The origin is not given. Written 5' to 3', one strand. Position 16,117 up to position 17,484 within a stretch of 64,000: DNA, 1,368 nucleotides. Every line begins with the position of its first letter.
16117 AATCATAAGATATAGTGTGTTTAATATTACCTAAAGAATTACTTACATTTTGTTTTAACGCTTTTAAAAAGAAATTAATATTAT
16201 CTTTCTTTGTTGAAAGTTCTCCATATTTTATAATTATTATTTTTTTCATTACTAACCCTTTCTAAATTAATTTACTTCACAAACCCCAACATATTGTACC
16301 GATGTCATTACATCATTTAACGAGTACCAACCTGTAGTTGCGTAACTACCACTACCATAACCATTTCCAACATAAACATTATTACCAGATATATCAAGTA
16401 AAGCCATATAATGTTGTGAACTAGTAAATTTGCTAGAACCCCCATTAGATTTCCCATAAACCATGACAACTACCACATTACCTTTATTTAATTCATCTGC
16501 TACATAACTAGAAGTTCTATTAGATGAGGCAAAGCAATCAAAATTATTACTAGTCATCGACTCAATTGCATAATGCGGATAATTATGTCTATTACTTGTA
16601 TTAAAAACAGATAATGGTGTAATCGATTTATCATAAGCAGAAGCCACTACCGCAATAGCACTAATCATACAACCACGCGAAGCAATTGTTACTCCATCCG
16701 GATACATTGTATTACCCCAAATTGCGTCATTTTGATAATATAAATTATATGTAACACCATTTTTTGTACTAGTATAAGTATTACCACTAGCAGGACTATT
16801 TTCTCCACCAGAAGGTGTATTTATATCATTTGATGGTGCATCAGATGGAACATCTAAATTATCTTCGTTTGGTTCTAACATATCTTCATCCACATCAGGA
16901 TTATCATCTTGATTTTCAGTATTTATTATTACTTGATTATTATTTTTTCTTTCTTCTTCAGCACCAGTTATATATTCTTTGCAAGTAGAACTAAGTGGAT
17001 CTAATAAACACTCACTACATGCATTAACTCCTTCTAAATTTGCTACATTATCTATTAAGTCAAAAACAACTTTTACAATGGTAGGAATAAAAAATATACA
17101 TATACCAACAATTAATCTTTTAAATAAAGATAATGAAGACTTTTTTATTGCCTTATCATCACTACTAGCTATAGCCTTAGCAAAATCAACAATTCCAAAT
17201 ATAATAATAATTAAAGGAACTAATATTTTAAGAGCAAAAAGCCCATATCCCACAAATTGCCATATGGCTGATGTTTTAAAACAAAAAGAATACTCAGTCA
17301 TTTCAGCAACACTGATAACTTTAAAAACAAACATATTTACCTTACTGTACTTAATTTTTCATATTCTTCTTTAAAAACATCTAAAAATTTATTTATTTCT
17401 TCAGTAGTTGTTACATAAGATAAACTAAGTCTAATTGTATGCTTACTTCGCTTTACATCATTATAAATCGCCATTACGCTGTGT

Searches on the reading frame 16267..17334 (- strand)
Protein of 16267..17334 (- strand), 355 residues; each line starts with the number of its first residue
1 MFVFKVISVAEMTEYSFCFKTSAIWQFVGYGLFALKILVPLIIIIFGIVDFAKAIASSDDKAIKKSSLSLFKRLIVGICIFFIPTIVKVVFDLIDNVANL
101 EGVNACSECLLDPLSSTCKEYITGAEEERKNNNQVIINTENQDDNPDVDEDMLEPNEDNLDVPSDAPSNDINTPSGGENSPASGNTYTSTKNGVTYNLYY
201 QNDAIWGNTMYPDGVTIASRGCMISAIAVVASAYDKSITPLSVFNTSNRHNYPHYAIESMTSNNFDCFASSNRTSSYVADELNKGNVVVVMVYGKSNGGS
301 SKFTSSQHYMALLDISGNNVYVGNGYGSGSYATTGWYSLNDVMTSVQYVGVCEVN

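Call 44: search_protein_families(library=pfam, proteins=[window:16267-17334:-], max_evalue=0.0001)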
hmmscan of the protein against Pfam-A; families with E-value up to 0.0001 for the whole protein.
window:16267-17334:- (355 aa): 1 family
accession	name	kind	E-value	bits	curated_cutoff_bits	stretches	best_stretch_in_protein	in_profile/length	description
PF13529.12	Peptidase_C39_2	-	3e-06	28.3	24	1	197-322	4-139/143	Peptidase_C39 like family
